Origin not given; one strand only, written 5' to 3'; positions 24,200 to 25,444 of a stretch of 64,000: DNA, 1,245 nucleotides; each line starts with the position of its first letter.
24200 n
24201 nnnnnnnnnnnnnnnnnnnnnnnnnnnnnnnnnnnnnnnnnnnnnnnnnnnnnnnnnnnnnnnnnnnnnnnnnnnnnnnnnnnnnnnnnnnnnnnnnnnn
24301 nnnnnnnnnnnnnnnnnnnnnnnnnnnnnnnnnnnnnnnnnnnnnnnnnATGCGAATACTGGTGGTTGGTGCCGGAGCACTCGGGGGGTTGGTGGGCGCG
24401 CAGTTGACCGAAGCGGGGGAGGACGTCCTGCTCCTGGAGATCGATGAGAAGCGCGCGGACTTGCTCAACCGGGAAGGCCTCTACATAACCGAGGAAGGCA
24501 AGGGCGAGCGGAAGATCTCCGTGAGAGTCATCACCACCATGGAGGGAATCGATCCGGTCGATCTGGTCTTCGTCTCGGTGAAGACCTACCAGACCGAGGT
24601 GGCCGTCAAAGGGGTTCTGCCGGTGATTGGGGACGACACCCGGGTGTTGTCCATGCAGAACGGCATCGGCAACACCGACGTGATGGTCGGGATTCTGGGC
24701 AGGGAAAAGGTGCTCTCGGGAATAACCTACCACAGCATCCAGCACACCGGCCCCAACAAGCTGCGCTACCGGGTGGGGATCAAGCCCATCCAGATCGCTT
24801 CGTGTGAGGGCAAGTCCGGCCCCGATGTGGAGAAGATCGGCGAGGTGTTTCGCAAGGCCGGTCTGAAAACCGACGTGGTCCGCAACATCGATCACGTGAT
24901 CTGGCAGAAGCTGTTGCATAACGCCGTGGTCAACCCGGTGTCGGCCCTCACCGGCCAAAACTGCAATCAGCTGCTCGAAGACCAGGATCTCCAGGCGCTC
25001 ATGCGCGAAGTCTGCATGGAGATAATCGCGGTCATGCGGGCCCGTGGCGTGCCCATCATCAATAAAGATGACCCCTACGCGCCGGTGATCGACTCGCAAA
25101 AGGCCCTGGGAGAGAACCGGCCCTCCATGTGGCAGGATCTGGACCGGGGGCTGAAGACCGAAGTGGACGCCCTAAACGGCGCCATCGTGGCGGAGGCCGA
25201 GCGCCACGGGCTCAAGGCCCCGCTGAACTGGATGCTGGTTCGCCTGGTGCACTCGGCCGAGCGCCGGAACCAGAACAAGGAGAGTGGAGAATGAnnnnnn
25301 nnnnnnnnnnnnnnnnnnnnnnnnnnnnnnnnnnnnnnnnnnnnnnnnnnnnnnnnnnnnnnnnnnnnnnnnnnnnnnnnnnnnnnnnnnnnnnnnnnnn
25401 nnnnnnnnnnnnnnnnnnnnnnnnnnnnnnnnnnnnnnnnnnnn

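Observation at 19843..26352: Seven-gene beta-oxidation-like operon with thiolase + SCPx-thiolase/DUF35 pair resembling benzylsuccinate (bbs) or steroid side-chain modules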

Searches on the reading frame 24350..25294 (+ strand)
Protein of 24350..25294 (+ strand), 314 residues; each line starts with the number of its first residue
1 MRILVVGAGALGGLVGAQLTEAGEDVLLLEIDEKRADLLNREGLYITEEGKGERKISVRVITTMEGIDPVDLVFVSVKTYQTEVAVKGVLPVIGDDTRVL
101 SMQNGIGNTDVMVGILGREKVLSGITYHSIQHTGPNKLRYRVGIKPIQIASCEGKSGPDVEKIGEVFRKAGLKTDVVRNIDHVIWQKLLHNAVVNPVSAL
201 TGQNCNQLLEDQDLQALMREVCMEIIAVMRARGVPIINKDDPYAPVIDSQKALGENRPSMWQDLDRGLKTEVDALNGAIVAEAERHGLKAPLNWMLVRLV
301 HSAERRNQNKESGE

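Call 7: search_protein_families(library=pfam, proteins=[window:24350-25294:+])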
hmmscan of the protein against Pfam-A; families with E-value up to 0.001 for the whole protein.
window:24350-25294:+ (314 aa): 4 families
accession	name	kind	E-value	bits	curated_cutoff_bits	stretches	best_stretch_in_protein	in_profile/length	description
PF08546.17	ApbA_C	-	6.8e-36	123.8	22.7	1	179-302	1-123/125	Ketopantoate reductase PanE/ApbA C terminal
PF02558.23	ApbA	-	1.5e-35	122.4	22.2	1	3-149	1-145/150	Ketopantoate reductase PanE/ApbA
PF03721.20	UDPG_MGDP_dh_N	-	2.3e-07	31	27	1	1-81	1-88/187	UDP-glucose/GDP-mannose dehydrogenase family, NAD binding domain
PF02254.24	TrkA_N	-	0.00011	22.9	23.8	1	3-45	1-43/116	TrkA-N domain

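Call 8: search_protein_families(library=ncbifam, proteins=[window:24350-25294:+])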
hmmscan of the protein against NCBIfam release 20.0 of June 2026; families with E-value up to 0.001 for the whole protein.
window:24350-25294:+ (314 aa): 21 families
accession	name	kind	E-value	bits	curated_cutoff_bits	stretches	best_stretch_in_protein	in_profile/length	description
TIGR00745.1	apbA_panE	subfamily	1e-76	258.2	141.35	1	2-306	1-304/305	2-dehydropantoate 2-reductase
NF005091.0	PRK06522.2-2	equivalog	2.4e-59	201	252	1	1-307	2-300/302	2-dehydropantoate 2-reductase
NF005088.0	PRK06522.1-2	subfamily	1.9e-52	178.3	371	1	1-308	1-306/308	2-dehydropantoate 2-reductase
NF005092.1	PRK06522.2-3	equivalog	3.9e-52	177.3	500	1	1-304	1-295/296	2-dehydropantoate 2-reductase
NF005089.0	PRK06522.1-4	subfamily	4.3e-46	157.8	223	2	114-307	132-321/326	2-dehydropantoate 2-reductase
NF006083.0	PRK08229.1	equivalog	5.6e-44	150.5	371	2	1-237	3-234/341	2-dehydropantoate 2-reductase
NF004887.0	PRK06249.1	equivalog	1e-42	146.5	360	1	1-308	6-315/316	putative 2-dehydropantoate 2-reductase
NF005094.0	PRK06522.2-5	equivalog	4.5e-41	141.1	382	1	1-294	1-292/307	2-dehydropantoate 2-reductase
NF005093.0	PRK06522.2-4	equivalog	1.3e-37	129.8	308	1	1-308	4-301/304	2-dehydropantoate 2-reductase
NF005087.0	PRK06522.1-1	equivalog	5.5e-35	120.9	351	1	1-308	1-293/296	2-dehydropantoate 2-reductase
NF004311.0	PRK05708.1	equivalog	7.5e-30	103.8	378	1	2-306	4-300/305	putative 2-dehydropantoate 2-reductase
NF009543.0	PRK12921.1-5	equivalog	3e-28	98.9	339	1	1-304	1-303/305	oxidoreductase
NF009541.0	PRK12921.1-1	equivalog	3e-24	85.8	338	1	2-303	7-292/297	oxidoreductase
NF005090.0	PRK06522.2-1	equivalog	2.4e-23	82.8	496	1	1-293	3-282/296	2-dehydropantoate 2-reductase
NF009542.0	PRK12921.1-4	equivalog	8.7e-21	74.4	288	1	2-302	3-281/286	oxidoreductase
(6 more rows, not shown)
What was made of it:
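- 24350..25294 (+): g6: PanE/ApbA-family NAD(P)H ketoreductase, 314 aa. It belongs to a narrow subfamily that is usually fused to an HGD-D domain. TIGR00745 scores 258 against a 141 cutoff (call 8).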

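Call 22: search_solved_structures(query=window:24350-25294:+, max_evalue=0.00001)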
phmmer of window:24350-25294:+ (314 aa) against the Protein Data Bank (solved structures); distinct sequences matched with E-value up to 0.00001: 22.
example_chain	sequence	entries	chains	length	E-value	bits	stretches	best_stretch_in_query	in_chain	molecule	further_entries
5hws_A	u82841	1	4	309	3.5e-34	122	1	1-310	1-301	2-dehydropantoate 2-reductase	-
5ayv_A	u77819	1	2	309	8.5e-34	120.7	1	1-310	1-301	2-dehydropantoate 2-reductase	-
3hwr_A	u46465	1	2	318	2.9e-33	118.9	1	1-308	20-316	2-dehydropantoate 2-reductase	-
3hn2_A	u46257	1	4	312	3.9e-32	115.3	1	1-304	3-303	2-dehydropantoate 2-reductase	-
2ew2_A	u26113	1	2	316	3.9e-31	112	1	1-304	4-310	2-dehydropantoate 2-reductase, putative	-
8wl1_A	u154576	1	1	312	3.6e-27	99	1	1-307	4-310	2-dehydropantoate 2-reductase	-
8wl3_A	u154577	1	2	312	5.4e-27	98.4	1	1-307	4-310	2-dehydropantoate 2-reductase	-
8wl4_A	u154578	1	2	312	6.9e-27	98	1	1-307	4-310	2-dehydropantoate 2-reductase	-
3wfi_A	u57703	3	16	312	1.3e-26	97.1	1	1-304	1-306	2-dehydropantoate 2-reductase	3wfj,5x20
3ghy_A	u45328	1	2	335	1.3e-25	93.9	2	121-293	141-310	Ketopantoate reductase protein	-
8iwg_A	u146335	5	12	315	5.6e-21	78.6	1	2-292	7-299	2-dehydropantoate 2-reductase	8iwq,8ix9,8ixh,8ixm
1yjq_A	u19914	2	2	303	7.6e-18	68.3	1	64-305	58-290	2-dehydropantoate 2-reductase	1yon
2ofp_A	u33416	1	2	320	9.3e-18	68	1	64-305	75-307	Ketopantoate reductase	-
1ks9_A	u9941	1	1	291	1.2e-17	67.7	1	64-303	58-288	2-DEHYDROPANTOATE 2-REDUCTASE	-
3i83_A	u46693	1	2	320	2.3e-16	63.5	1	2-291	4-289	2-dehydropantoate 2-reductase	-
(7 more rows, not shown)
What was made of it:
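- PDB 3wfi appears among the hits (call 22).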

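Call 37: find_homologous_proteins(query=window:24350-25294:+, max_evalue=1e-30)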
Query window:24350-25294:+ (314 aa): 148 proteins with E <= 1e-30 among 6228 candidates; the best 120 are listed.
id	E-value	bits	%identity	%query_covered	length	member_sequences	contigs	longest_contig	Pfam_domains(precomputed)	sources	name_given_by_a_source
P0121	1.8e-201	686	100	100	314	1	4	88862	PF02558.23,PF03721.21,PF08546.18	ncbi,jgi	jgi:2-dehydropantoate 2-reductase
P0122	1.0e-176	605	86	94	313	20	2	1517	PF02558.23,PF03721.21,PF08546.18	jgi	jgi:2-dehydropantoate 2-reductase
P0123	6.6e-174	596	85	94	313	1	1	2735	PF02558.23,PF03721.21,PF08546.18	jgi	jgi:2-dehydropantoate 2-reductase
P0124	2.4e-173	594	85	94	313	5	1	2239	PF02558.23,PF03721.21,PF08546.18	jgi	jgi:2-dehydropantoate 2-reductase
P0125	3.4e-173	593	85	92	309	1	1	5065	PF02558.23,PF03721.21,PF08546.18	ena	-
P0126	1.5e-172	591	85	92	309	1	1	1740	PF02558.23,PF03721.21,PF08546.18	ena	-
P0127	4.3e-164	563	80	100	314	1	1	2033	PF02558.23,PF03721.21,PF08546.18,PF03807.24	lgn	-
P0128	4.8e-148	511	74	92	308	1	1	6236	PF02558.23,PF03721.21,PF08546.18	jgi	jgi:2-dehydropantoate 2-reductase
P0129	8.8e-144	497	73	91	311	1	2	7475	PF02254.25,PF02558.23,PF01210.30,PF03721.21,PF08546.18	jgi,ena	-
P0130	2.3e-142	492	68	94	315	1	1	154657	PF02254.25,PF02558.23,PF03721.21,PF08546.18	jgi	jgi:2-dehydropantoate 2-reductase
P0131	4.8e-141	488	69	93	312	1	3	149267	PF02558.23,PF03721.21,PF08546.18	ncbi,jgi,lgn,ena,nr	ncbi:MAG TPA: 2-dehydropantoate 2-reductase [Myxococcota bacterium]|nr:2-dehydropantoate 2-reductase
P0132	1.3e-140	486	72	99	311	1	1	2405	PF02558.23,PF08546.18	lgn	-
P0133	9.9e-140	483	70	97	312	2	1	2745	PF02558.23,PF03721.21,PF08546.18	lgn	-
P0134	6.8e-139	481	70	99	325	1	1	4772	PF02558.23,PF03721.21,PF08546.18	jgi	jgi:2-dehydropantoate 2-reductase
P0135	8.2e-138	477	70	97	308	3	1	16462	PF02558.23,PF01210.30,PF03721.21,PF08546.18,PF03807.24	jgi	jgi:2-dehydropantoate 2-reductase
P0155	5.0e-124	432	64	98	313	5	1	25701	PF02558.23,PF03721.21,PF08546.18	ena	-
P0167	2.2e-117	410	59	96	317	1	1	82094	PF02558.23,PF08546.18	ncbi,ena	-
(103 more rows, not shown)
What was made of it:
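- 24350..25294 (+): Relatives are at 58% identity or more, then identity drops to 43% or less (call 37).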

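Call 38: find_encoding_contigs(protein=P0130, flank=10000, max_places=1)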
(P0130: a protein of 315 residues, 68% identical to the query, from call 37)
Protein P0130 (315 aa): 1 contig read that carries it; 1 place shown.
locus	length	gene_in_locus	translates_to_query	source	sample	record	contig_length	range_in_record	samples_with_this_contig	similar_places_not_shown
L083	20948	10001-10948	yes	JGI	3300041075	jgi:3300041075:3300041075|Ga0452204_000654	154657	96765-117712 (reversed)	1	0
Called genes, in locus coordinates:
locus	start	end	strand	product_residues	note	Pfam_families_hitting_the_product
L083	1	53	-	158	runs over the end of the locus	PF00111:Fer2, PF01799:Fer2_2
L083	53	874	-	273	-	PF00941:FAD_binding_5, PF03450:CO_deh_flav_C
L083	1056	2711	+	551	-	PF01694:Rhomboid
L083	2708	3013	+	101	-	PF02604:PhdYeFM_antitox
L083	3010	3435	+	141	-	PF01850:PIN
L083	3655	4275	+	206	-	-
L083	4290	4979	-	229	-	PF00753:Lactamase_B, PF12706:Lactamase_B_2 (weak)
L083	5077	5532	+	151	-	-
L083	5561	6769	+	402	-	PF00108:Thiolase_N, PF02803:Thiolase_C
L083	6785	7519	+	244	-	PF00106:adh_short, PF08659:KR, PF13561:adh_short_C2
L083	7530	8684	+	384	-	PF00108:Thiolase_N, PF22691:Thiolase_C_1, PF02803:Thiolase_C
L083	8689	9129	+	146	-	PF12172:zf-ChsH2, PF01796:OB_ChsH2_C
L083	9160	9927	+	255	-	PF00378:ECH_1, PF16113:ECH_2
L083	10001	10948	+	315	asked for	PF02254:TrkA_N (weak), PF02558:ApbA, PF03721:UDPG_MGDP_dh_N (weak), PF08546:ApbA_C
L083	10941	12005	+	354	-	PF08240:ADH_N, PF00107:ADH_zinc_N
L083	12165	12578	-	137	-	-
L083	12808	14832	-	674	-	PF02737:3HCDH_N, PF00725:3HCDH (faint), PF00378:ECH_1, PF16113:ECH_2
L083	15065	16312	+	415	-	PF00365:PFK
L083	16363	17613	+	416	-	PF06050:HGD-D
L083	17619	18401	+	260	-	PF01869:BcrAD_BadFG, PF02782:FGGY_C (weak)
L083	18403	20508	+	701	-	PF02629:CoA_binding, PF13380:CoA_binding_2, PF13607:Succ_CoA_lig, PF13549:ATP-grasp_5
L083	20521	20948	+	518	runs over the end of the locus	PF00501:AMP-binding, PF13193:AMP-binding_C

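Call 39: find_encoding_contigs(protein=P0167, flank=10000, max_places=1)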
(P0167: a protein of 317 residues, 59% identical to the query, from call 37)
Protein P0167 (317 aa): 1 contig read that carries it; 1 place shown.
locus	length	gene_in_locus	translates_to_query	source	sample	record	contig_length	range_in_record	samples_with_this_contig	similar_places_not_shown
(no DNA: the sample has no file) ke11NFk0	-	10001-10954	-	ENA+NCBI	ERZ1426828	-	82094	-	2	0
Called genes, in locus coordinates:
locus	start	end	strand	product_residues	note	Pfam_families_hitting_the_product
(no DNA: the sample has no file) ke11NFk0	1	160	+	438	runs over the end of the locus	PF01869:BcrAD_BadFG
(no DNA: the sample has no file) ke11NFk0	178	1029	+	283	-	PF01869:BcrAD_BadFG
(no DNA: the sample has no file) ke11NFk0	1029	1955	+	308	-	PF13527:Acetyltransf_9 (faint), PF00583:Acetyltransf_1, PF13508:Acetyltransf_7 (weak), PF13673:Acetyltransf_10 (faint), PF00583:Acetyltransf_1, PF13508:Acetyltransf_7 (weak)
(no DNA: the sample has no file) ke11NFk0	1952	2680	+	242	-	PF00106:adh_short, PF08659:KR, PF01370:Epimerase (weak), PF13561:adh_short_C2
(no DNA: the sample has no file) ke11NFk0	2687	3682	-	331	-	PF00941:FAD_binding_5, PF03450:CO_deh_flav_C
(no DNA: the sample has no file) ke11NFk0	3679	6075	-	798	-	PF01315:Ald_Xan_dh_C, PF02738:MoCoBD_1, PF20256:MoCoBD_2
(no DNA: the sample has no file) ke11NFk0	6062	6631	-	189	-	PF00111:Fer2, PF01799:Fer2_2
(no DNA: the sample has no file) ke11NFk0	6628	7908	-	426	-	PF00108:Thiolase_N, PF02803:Thiolase_C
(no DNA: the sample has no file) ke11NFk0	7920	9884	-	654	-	PF02737:3HCDH_N, PF00725:3HCDH (weak), PF00378:ECH_1, PF16113:ECH_2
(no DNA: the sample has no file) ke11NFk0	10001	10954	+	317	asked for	PF02558:ApbA, PF08546:ApbA_C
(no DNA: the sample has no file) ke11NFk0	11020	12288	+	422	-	PF06050:HGD-D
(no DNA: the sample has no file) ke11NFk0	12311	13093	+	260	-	PF01869:BcrAD_BadFG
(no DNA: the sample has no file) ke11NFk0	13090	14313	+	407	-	PF06050:HGD-D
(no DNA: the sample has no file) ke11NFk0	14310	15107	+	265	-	PF01869:BcrAD_BadFG, PF02782:FGGY_C (weak)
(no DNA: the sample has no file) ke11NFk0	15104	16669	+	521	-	PF00501:AMP-binding, PF13193:AMP-binding_C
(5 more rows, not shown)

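Call 40: find_encoding_contigs(protein=P0155, flank=10000, max_places=1)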
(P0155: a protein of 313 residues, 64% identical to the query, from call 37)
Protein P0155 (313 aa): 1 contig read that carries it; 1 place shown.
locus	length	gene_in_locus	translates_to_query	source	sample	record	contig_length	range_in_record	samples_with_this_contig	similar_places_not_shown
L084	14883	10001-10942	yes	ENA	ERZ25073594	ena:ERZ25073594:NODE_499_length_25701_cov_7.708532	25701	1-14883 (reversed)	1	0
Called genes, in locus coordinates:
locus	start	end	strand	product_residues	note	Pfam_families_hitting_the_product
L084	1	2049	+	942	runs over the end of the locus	PF00111:Fer2 (weak), PF01799:Fer2_2, PF01315:Ald_Xan_dh_C, PF02738:MoCoBD_1, PF20256:MoCoBD_2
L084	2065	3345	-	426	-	PF00108:Thiolase_N, PF02803:Thiolase_C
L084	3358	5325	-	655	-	PF00725:3HCDH (faint), PF02737:3HCDH_N, PF00378:ECH_1, PF16113:ECH_2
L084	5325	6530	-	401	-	PF00108:Thiolase_N, PF02803:Thiolase_C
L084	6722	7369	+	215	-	PF00440:TetR_N, PF08359:TetR_C_4 (weak), PF17932:TetR_C_24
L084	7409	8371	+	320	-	PF00378:ECH_1, PF16113:ECH_2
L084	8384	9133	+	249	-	PF00106:adh_short, PF08659:KR, PF13561:adh_short_C2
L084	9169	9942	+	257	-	PF00378:ECH_1, PF16113:ECH_2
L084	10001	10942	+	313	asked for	PF02558:ApbA, PF03721:UDPG_MGDP_dh_N, PF08546:ApbA_C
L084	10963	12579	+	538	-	PF09699:Paired_CXXCH_1 (faint), PF13435:Cytochrome_C554 (faint), PF14522:Cytochrome_C7 (faint), PF13447:Multi-haem_cyto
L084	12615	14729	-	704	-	PF02838:Glyco_hydro_20b, PF00728:Glyco_hydro_20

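Call 44: find_related_loci(query=A2, collection=metagenome_contigs, flank=10000)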
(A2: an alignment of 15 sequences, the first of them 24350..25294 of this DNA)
Query A2 (314 aa) in metagenome_contigs; peptide patterns used: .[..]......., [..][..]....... (x = any residue, [..] = any of these).
600 stretches matched a pattern (row limit reached: there are more); 266 encode a relative of the query (tblastn E <= 1e-3); the best 80 are kept; 80 distinct loci.
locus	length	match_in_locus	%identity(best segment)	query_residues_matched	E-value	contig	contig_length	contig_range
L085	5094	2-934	69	1-311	1e-142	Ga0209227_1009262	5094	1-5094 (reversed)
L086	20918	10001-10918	70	1-306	9e-138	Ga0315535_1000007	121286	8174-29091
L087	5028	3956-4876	67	1-307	7e-138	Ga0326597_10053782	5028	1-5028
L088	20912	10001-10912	68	1-304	8e-131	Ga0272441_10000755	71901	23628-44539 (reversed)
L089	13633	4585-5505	59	1-307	2e-126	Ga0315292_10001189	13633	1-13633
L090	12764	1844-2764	64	1-309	4e-123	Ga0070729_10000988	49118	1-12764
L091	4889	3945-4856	65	1-304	2e-123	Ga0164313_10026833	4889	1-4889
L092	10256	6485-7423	63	1-312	2e-121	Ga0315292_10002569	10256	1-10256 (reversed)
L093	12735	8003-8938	60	1-312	3e-120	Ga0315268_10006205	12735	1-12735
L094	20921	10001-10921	61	1-307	8e-120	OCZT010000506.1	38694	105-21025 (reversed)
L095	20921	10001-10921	61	1-306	2e-118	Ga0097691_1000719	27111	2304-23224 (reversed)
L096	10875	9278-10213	63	1-311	1e-118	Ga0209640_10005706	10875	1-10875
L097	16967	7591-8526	63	1-311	1e-118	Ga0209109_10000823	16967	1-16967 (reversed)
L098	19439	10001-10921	62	1-307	1e-117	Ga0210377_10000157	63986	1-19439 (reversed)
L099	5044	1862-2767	58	1-302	2e-117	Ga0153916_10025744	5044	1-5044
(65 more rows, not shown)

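Call 49: search_protein_families(library=ncbifam, proteins=[L095:15083-17110:+], max_evalue=1e-8)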
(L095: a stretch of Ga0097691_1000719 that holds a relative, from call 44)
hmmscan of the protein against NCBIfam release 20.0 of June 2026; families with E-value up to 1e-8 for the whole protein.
L095:15083-17110:+ (675 aa): 70 families (the best 25 are shown)
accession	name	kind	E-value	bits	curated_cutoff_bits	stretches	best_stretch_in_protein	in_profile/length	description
NF009232.0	PRK12582.1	subfamily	2.8e-58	197.6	777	1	53-621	32-615/624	acyl-CoA synthetase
NF038343.1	ligase_FadD11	exception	8.6e-56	189.5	950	2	372-620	328-582/585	fatty acid--CoA ligase FadD11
NF005801.1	PRK07656.1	equivalog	2.1e-51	175.1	657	1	70-520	2-432/500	FadD3 family acyl-CoA ligase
NF004837.0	PRK06187.1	subfamily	1.9e-50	171.7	476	1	69-516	8-447/531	long-chain-fatty-acid--CoA ligase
NF005702.0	PRK07514.1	subfamily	1.1e-42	146.1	558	1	97-516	27-425/506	malonyl-CoA synthase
TIGR01733.1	AA-adenyl-dom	subfamily_domain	1.2e-39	136.3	317.4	1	111-515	11-402/409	amino acid adenylation domain-containing protein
NF006572.0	PRK09088.1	equivalog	1.2e-35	123.2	696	1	241-522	132-419/491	acyl-CoA synthetase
NF004511.1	PRK05852.1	equivalog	7.9e-35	120.4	650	1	241-523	148-436/505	FadD7 family fatty acid--CoA ligase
NF004114.0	PRK05605.1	equivalog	2.5e-34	118.6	766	1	111-516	71-494/575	long-chain-fatty-acid--CoA ligase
NF009233.0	PRK12583.1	subfamily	4.1e-34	117.9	832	1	68-516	17-475/558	fatty acid CoA ligase family protein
NF052580.1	Str24CoAsynCasG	equivalog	6.6e-33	113.8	750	1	201-522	143-480/548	steroid-24-oyl-CoA synthetase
NF005714.0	PRK07529.1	subfamily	3.7e-32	111.5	632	1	73-514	34-498/640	acyl-CoA synthetase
TIGR01923.1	menE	equivalog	9.7e-32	110.4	330.15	1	111-524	11-380/442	o-succinylbenzoate--CoA ligase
NF005858.0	PRK07787.1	subfamily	1.5e-31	109.4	575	1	242-490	122-373/471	acyl-CoA synthetase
NF004808.0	PRK06155.1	equivalog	3.4e-29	101.5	722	1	68-477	20-408/542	ATP-dependent acyl-CoA ligase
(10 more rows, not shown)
